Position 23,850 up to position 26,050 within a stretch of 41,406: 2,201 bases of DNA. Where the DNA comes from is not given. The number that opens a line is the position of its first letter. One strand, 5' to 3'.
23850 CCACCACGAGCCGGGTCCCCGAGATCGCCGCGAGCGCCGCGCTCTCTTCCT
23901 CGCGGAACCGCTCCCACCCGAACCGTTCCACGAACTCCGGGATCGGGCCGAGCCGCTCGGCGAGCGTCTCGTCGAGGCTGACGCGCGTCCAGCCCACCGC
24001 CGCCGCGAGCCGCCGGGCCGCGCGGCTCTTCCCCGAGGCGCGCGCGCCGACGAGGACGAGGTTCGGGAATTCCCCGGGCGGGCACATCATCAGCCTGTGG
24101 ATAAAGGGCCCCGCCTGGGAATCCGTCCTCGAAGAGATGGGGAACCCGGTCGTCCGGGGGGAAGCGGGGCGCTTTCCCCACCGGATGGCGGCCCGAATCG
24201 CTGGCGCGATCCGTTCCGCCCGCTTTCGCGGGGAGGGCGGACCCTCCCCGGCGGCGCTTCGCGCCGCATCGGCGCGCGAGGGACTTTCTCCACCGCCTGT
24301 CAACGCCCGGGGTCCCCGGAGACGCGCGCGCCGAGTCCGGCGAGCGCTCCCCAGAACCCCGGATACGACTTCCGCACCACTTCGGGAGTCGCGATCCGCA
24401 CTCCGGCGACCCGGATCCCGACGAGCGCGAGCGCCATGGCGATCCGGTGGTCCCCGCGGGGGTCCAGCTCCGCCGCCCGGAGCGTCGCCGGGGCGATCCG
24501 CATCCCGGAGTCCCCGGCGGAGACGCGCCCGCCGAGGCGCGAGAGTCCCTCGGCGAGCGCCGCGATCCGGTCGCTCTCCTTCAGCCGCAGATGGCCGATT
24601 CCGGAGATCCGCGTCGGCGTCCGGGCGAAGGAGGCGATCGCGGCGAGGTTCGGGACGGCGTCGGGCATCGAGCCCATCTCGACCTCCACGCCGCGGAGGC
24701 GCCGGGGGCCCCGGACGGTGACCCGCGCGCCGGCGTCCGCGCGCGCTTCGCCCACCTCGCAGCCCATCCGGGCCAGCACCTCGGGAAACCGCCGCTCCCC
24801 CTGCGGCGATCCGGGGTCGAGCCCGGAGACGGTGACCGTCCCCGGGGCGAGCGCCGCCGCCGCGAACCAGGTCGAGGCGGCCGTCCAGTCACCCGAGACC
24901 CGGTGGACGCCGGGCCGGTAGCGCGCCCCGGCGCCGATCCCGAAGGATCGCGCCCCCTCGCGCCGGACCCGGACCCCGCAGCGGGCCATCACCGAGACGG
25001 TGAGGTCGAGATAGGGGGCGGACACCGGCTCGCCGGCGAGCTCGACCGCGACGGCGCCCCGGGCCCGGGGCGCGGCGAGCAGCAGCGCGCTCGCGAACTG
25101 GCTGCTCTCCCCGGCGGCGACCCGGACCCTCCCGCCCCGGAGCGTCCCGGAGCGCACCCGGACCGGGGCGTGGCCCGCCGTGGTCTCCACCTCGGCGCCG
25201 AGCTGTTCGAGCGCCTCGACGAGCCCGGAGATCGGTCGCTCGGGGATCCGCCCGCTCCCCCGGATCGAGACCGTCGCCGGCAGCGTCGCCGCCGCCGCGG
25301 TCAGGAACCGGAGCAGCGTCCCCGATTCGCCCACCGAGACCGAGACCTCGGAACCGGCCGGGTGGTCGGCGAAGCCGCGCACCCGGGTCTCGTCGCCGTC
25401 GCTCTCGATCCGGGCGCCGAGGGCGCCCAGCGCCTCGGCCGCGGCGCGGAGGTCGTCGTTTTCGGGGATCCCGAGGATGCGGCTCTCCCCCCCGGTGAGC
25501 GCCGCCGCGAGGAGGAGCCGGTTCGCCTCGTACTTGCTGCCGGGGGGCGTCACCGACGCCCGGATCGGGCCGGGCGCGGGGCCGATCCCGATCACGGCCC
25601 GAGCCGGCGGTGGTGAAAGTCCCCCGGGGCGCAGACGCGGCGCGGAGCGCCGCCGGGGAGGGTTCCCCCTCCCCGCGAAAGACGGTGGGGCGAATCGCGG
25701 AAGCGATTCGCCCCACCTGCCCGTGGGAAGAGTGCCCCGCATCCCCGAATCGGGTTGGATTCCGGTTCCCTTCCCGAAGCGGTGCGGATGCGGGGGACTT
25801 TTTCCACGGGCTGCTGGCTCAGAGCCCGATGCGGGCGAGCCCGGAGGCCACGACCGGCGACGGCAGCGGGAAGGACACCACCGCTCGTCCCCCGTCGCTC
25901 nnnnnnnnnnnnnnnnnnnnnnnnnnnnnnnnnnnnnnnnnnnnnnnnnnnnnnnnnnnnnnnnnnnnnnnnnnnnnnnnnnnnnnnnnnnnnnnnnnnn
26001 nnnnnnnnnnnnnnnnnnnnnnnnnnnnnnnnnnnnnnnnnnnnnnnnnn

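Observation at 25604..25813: Conserved hairpin architecture with variable loops and a compensatory stem swap in the divergent copy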

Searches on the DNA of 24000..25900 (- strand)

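Call 10: search_rna_families(source=window, start=24000, end=25900, threshold=evalue, max_evalue=10)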
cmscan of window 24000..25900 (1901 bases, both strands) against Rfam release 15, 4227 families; matches with E-value up to 10: 12.
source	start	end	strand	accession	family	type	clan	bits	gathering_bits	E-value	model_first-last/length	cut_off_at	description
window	25703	25827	+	RF03976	MIR898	Gene; miRNA;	-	22.8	75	0.083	1-154/154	no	MIR898 microRNA precursor family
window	25399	25446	-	RF03059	raiA-hairpin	Gene; sRNA;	-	22.4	43.7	0.36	1-48/48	no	raiA-hairpin RNA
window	24074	24173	+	RF00094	HDV_ribozyme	Gene; ribozyme;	-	20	50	5.6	1-89/89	no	Hepatitis delta virus ribozyme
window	25716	25814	+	RF02000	MIR1846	Gene; miRNA;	-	19.7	77.5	1.4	1-110/110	no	MIR1846 microRNA precursor family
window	24304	24365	-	RF03525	mir-1343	Gene; miRNA;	-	19.7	51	4.5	1-82/82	no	mir-1343 microRNA precursor family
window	24114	24215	+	RF04212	mir-8904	Gene; miRNA;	-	18.5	96.9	4.6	1-102/102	no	mir-8904 microRNA precursor family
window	24153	24185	-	RF01835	HIV_FS2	Cis-reg; frameshift_element;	-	18.4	44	1.5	1-45/45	no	ribosomal frameshift site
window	24627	24693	-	RF02873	AS-traI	Gene; antisense;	-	18.3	99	3.5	1-77/77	no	Antisense to traI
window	25707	25820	-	RF03675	mir-1001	Gene; miRNA;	-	17.5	100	5.4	1-90/90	no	mir-1001 microRNA precursor family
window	25358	25386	+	RF01837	toga_FSE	Cis-reg; frameshift_element;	-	16.7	40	6.9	1-29/29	no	togavirus ribosomal frameshift element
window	24160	24245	-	RF02813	PA5194_thermometer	Cis-reg; thermoregulator;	-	15.3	60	6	1-105/105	no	Pseudomonas PA5194 thermometer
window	24167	24195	-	RF02975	DUF3800-XI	Gene; sRNA;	-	13.7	37.8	6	1-48/48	no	DUF3800-XI RNA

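Call 84: search_dna_similar(query=window:24091-24299:-, collection=plasmids, mode=distant, max_rows=10)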
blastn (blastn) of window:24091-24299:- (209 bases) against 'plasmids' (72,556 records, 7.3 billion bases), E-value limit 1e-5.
No match.

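Call 85: search_dna_similar(query=window:24091-24299:-, collection=phages, mode=distant, max_rows=10)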
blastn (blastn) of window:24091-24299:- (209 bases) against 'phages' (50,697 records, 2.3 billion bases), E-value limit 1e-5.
No match.
